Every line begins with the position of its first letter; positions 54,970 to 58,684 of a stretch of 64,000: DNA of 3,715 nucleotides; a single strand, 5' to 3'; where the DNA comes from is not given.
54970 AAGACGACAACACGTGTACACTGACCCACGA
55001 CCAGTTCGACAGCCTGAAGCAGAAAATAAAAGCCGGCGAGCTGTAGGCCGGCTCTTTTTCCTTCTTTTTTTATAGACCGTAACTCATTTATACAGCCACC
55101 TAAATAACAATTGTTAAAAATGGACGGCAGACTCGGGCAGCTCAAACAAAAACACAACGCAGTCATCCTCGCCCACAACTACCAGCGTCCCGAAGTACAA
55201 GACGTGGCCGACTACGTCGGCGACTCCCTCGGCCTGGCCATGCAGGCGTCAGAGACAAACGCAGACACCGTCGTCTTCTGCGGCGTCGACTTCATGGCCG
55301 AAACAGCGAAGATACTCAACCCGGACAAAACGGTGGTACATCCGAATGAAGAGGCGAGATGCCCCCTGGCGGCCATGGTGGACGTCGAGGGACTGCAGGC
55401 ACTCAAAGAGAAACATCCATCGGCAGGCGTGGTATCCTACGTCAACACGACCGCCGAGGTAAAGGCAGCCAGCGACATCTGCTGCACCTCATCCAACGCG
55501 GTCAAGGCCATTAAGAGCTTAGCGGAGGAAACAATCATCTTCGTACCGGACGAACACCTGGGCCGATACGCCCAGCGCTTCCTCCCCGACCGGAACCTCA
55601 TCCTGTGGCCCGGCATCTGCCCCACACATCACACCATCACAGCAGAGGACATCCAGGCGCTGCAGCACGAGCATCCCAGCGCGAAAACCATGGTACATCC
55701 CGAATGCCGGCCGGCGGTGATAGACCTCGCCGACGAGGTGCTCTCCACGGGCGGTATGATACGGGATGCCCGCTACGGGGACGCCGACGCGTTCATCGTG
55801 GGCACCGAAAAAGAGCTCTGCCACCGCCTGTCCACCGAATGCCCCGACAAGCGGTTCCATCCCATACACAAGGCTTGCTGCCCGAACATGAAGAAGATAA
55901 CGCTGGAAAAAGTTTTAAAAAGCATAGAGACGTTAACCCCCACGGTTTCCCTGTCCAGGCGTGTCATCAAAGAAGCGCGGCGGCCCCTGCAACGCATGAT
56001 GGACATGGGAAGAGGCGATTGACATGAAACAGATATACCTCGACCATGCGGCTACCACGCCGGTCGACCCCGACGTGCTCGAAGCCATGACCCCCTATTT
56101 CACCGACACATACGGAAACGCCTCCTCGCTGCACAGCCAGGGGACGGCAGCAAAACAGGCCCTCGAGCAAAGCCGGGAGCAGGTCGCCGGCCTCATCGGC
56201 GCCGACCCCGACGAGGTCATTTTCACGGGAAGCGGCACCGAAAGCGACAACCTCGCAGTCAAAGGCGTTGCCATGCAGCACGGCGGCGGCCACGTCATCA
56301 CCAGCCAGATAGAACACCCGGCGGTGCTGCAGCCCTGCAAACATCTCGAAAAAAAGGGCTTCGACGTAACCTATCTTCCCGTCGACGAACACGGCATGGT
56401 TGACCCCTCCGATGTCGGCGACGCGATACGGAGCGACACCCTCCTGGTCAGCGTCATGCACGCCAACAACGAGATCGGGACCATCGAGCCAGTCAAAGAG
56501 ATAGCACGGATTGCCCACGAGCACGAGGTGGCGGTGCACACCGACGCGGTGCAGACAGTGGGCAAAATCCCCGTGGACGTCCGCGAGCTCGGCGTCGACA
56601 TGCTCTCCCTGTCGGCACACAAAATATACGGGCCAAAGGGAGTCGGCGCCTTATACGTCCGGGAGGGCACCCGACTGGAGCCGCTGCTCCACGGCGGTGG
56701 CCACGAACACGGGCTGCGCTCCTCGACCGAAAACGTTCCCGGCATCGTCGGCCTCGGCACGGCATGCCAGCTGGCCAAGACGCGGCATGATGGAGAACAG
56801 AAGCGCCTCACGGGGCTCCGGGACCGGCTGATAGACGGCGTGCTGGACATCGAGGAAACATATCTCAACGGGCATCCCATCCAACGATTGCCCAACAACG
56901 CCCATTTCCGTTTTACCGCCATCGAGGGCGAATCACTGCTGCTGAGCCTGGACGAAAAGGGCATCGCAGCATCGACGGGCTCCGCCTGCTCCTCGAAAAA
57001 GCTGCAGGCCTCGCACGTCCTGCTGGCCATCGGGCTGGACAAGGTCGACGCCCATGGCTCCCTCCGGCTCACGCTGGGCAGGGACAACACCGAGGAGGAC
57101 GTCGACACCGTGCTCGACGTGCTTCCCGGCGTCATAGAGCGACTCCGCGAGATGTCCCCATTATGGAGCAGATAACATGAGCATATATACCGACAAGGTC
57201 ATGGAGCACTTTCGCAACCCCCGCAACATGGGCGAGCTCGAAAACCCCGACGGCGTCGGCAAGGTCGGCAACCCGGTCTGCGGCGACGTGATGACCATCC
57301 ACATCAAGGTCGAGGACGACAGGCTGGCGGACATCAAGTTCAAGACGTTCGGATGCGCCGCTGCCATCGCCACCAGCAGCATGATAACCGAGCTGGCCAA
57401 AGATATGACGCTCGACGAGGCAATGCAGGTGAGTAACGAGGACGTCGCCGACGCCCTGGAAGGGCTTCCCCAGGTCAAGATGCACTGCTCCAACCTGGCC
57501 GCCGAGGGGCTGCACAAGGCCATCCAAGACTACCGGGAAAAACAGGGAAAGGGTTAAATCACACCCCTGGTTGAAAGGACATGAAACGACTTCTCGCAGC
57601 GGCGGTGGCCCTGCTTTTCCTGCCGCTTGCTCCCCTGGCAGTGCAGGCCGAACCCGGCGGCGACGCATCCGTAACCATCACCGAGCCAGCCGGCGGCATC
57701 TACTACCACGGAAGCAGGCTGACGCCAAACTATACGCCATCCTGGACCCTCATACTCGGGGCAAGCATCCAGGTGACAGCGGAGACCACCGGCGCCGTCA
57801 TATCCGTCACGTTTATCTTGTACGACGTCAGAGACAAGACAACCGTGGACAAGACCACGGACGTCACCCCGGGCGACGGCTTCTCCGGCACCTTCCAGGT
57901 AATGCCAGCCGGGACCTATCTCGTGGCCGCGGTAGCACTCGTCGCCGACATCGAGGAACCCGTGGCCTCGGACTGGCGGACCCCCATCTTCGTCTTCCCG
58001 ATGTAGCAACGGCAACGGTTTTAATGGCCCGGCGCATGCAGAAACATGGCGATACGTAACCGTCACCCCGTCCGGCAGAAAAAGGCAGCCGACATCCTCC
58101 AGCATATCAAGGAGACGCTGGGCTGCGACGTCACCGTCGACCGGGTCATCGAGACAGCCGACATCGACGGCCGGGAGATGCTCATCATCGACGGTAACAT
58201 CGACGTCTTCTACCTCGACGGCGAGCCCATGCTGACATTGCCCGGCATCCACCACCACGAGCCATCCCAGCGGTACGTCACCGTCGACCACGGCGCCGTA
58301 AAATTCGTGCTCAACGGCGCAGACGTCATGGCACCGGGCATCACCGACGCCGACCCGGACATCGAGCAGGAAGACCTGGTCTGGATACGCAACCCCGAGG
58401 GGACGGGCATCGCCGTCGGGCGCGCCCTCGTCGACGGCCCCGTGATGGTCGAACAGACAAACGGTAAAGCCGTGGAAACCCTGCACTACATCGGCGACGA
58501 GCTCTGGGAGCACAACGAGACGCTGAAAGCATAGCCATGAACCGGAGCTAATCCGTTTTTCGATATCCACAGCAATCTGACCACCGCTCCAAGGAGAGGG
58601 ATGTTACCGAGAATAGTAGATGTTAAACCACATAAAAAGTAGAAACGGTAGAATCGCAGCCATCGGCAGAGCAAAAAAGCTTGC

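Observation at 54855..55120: Identical palindromic site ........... at the same promoter position of nadA and of a 50-aa Cys-rich ORF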

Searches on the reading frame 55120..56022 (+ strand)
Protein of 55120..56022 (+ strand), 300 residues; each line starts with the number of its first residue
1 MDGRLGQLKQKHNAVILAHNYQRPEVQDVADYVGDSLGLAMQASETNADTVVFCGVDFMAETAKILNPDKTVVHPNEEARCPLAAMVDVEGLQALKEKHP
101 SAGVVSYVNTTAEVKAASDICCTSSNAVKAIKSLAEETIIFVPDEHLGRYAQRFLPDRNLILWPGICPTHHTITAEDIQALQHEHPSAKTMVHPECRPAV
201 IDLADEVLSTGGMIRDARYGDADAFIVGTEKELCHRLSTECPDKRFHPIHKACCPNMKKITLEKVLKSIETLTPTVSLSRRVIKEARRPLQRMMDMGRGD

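Call 6: search_protein_families(library=pfam, proteins=[window:55120-56022:+], max_evalue=0.01)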
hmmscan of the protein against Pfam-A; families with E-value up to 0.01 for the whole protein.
window:55120-56022:+ (300 aa): 1 family
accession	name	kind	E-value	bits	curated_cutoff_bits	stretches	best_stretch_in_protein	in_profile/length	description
PF02445.21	NadA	-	2e-119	398.5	27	1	6-294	4-294/295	Quinolinate synthetase A protein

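Call 7: find_related_loci(query=window:55120-56022:+, collection=genome_contigs, flank=3000)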
Query window:55120-56022:+ (300 aa) in genome_contigs; peptide patterns used: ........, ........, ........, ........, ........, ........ (x = any residue, [..] = any of these).
600 stretches matched a pattern (row limit reached: there are more); 588 encode a relative of the query (tblastn E <= 1e-3); the best 80 are kept; 80 distinct loci.
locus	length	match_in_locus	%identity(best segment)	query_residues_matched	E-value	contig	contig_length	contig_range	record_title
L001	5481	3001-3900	76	1-300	2e-159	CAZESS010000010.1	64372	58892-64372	MAG TPA_asm: uncultured Thermoplasmatales archaeon isolate SRP141376_co2_183 genome assembly, contig: NODE_1149_length_6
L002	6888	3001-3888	68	5-300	2e-140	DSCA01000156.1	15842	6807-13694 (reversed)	MAG TPA_asm: Thermoplasmatales archaeon isolate SpSt-1185 Ga0129302_1001783, whole genome shotgun sequence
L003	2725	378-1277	64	1-300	4e-145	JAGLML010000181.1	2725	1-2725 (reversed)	MAG: Thermoplasmatales archaeon isolate RS_5_57 ROV157_5.bin.57.fa_181, whole genome shotgun sequence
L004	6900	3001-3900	62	1-300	6e-134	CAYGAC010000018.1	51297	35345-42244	MAG TPA_asm: uncultured Thermoplasmatales archaeon isolate ERP108616_co1_401 genome assembly, contig: k119_916689, whole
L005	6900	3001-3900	62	1-300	5e-133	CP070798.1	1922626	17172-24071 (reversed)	MAG: Thermoplasmatales archaeon isolate bin14 chromosome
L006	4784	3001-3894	63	4-300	8e-133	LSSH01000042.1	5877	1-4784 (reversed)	MAG: Candidatus Proteinoplasmatales archaeon SG8-5 WOR_8-12_22490, whole genome shotgun sequence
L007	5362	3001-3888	63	4-300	1e-132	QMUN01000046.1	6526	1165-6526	MAG: Thermococci archaeon isolate B48_G16 B48_Guay16_scaffold_11627, whole genome shotgun sequence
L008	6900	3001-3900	63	1-300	8e-132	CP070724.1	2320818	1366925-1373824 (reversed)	MAG: Thermoplasmatales archaeon isolate bin45 chromosome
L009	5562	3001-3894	62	3-300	9e-132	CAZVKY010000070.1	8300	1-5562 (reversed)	MAG TPA_asm: uncultured Thermoplasmatales archaeon isolate SRP141376_co2_74 genome assembly, contig: NODE_15550_length_8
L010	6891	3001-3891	60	4-300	1e-129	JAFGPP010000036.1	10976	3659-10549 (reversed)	MAG: Thermoplasmatota archaeon isolate Zod_Metabat.7 k87_1694412, whole genome shotgun sequence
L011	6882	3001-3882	59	4-299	6e-127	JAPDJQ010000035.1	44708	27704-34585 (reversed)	MAG: Thermoplasmatota archaeon isolate S5B3_HD70 c_000000000300, whole genome shotgun sequence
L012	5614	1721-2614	58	3-300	3e-126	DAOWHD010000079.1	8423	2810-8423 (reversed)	MAG TPA_asm: Thermoplasmata archaeon isolate CSMAG_2008 CSMAG_2008_k141_819060_length_8423_cov_91.5202, whole genome sho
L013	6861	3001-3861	61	12-300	1e-126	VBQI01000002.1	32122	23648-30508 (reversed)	MAG: Thermoplasmata archaeon isolate M10_bin2222 scaffold359, whole genome shotgun sequence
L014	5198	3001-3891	60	4-300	6e-126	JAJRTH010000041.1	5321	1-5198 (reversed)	MAG: archaeon isolate Dive96_bin1.310 k141_1545009, whole genome shotgun sequence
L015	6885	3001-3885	59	4-300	2e-125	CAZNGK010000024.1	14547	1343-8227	MAG TPA_asm: uncultured Thermoplasmatales archaeon isolate SRP338002_co1_123 genome assembly, contig: NODE_3850_length_1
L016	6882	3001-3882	58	4-299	6e-125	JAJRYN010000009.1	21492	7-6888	MAG: archaeon isolate Dive96_bin3.341 k141_308579, whole genome shotgun sequence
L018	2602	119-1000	58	4-299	9e-130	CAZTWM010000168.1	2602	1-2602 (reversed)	MAG TPA_asm: uncultured Thermoplasmatales archaeon isolate binchicken_co6_228 genome assembly, contig: NODE_57993_length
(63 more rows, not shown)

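Call 29: search_protein_families(library=pfam, proteins=[L016:3886-4176:-, L018:1007-1294:-], max_evalue=1)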
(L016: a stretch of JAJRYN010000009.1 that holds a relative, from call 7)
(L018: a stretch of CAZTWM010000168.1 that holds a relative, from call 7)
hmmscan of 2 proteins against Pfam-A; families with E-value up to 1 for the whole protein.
L016:3886-4176:- (97 aa): 12 families
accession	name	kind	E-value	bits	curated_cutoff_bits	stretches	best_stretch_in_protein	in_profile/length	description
PF01022.26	HTH_5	-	0.00022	21.5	22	1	33-52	19-38/47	Bacterial regulatory protein, arsR family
PF13384.12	HTH_23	-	0.00081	19.6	24.6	1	15-54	5-42/50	Homeodomain-like domain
PF01381.28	HTH_3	-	0.0027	18.2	23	1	26-51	6-31/55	Helix-turn-helix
PF08281.18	Sigma70_r4_2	-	0.015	15.4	25.7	1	27-51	24-48/54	Sigma-70, region 4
PF04467.17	DUF483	-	0.019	15.4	25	1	8-83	11-87/122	Protein of unknown function (DUF483)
PF17762.8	HTH_ParB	-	0.022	15.4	22.6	1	18-50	9-41/102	ParB HTH domain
PF13412.12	HTH_24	-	0.028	14.4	21.9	1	27-51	15-39/48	Winged helix-turn-helix DNA-binding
PF20432.4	Xre-like-HTH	-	0.061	14.1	25.8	1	15-62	9-51/63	Antitoxin Xre-like helix-turn-helix domain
PF20317.4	HTH_60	-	0.11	13.3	24.1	1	22-84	11-72/140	Helix-turn-helix domain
PF00292.24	PAX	-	0.14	12.5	22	1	16-54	22-58/125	'Paired box' domain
PF04545.22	Sigma70_r4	-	0.15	12.1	24.1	1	28-47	19-38/50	Sigma-70, region 4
PF02720.22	DUF222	-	0.17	11.6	24.4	1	9-96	10-93/306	Domain of unknown function (DUF222)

L018:1007-1294:- (96 aa): 14 families
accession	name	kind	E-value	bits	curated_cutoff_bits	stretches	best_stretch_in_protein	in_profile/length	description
PF08281.18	Sigma70_r4_2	-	0.00038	20.5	25.7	1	19-50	16-47/54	Sigma-70, region 4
PF13384.12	HTH_23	-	0.0005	20.2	24.6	1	16-54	6-42/50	Homeodomain-like domain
PF01022.26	HTH_5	-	0.00088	19.5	22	1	34-50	20-36/47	Bacterial regulatory protein, arsR family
PF01381.28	HTH_3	-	0.0068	16.9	23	1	24-50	3-30/55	Helix-turn-helix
PF17762.8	HTH_ParB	-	0.021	15.4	22.6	1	17-50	8-41/102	ParB HTH domain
PF13412.12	HTH_24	-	0.031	14.3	21.9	1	24-50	12-38/48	Winged helix-turn-helix DNA-binding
PF20432.4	Xre-like-HTH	-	0.034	14.9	25.8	1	13-62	7-51/63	Antitoxin Xre-like helix-turn-helix domain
PF04545.22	Sigma70_r4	-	0.034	14.1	24.1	1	21-47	12-38/50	Sigma-70, region 4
PF02001.22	DUF134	-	0.035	15.1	27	1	14-57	35-78/98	Protein of unknown function DUF134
PF00440.29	TetR_N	-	0.096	12.9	24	1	19-49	3-36/47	Bacterial regulatory proteins, tetR family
PF19610.4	DUF6115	-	0.14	13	27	1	22-47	104-128/134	Family of unknown function (DUF6115)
PF14489.11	QueF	-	0.16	12.7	27.3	0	75-94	27-46/81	QueF-like protein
PF01047.28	MarR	-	0.2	12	24.6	1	23-52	11-40/59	MarR family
PF20317.4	HTH_60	-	0.21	12.4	24.1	1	23-81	12-66/140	Helix-turn-helix domain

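Call 30: search_protein_families(library=ncbifam, proteins=[L016:3886-4176:-], max_evalue=1)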
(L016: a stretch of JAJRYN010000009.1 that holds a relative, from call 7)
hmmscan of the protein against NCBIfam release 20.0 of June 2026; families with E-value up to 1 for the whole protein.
L016:3886-4176:- (97 aa): 5 families
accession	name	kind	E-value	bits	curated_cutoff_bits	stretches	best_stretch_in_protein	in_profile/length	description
NF052532.1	TransRegPagRBaca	equivalog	0.0021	18.1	170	1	15-57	27-69/99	transcriptional repressor PagR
TIGR02937.1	sigma70-ECF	superfamily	0.003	17.2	42.9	1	23-56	127-160/165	sigma-70 family RNA polymerase sigma factor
TIGR03830.1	CxxCG_CxxCG_HTH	subfamily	0.011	15.5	61.8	1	23-49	72-98/127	type II TA system antitoxin MqsA family protein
NF033788.1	HTH_metalloreg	subfamily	0.015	15.1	55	1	16-54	12-50/77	metalloregulator ArsR/SmtB family transcription factor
NF007229.0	PRK09647.1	equivalog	0.19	11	265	1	12-73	155-214/220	RNA polymerase sigma factor SigE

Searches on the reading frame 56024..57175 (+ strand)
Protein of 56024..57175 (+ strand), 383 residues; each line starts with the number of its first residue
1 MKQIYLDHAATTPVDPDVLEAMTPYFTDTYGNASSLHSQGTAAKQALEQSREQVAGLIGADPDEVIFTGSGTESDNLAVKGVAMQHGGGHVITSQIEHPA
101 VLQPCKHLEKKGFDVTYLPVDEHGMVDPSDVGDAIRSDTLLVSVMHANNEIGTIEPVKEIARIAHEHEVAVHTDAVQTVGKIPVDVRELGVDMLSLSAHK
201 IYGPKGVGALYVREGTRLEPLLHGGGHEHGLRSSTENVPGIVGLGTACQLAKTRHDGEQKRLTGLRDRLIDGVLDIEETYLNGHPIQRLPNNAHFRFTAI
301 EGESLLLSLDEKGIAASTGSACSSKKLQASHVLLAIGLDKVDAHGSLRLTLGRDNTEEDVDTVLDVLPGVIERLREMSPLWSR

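Call 6: search_protein_families(library=pfam, proteins=[window:56024-57175:+], max_evalue=0.01)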
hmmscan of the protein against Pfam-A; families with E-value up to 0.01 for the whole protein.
window:56024-57175:+ (383 aa): 4 families
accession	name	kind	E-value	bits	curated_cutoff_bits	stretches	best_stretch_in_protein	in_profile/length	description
PF00266.25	Aminotran_5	-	1e-91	308.2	21.5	1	4-362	1-370/371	Aminotransferase class-V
PF01212.27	Beta_elim_lyase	-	5.3e-09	36.3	27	1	51-200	38-199/288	Beta-eliminating lyase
PF01041.23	DegT_DnrJ_EryC1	-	3.6e-07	30.2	19.8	1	63-180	40-151/360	DegT/DnrJ/EryC1/StrS aminotransferase family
PF01053.26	Cys_Met_Meta_PP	-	0.0038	16.3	27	1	53-200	60-198/381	Cys/Met metabolism PLP-dependent enzyme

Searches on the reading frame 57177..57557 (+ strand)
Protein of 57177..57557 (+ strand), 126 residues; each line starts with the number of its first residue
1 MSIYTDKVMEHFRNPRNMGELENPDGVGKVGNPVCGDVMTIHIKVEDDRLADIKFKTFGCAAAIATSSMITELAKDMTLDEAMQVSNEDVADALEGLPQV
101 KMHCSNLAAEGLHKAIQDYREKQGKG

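Call 6: search_protein_families(library=pfam, proteins=[window:57177-57557:+], max_evalue=0.01)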
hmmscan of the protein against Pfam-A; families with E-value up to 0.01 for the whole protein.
window:57177-57557:+ (126 aa): 1 family
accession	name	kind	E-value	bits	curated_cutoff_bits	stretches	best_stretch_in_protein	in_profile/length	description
PF01592.21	NifU_N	-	2.1e-49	167.3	22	1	4-124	2-125/127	NifU-like N terminal domain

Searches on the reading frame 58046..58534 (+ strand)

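Call 6: search_protein_families(library=pfam, proteins=[window:58046-58534:+], max_evalue=0.01)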
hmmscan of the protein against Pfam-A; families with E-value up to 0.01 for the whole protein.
window:58046-58534:+ (162 aa): 2 families
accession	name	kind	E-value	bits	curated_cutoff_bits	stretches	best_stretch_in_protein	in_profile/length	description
PF01472.26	PUA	-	3.6e-21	75.3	24.8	1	77-149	2-74/74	PUA domain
PF03657.19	UPF0113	-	0.0062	17.2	23.8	0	77-146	1-64/73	UPF0113 PUA domain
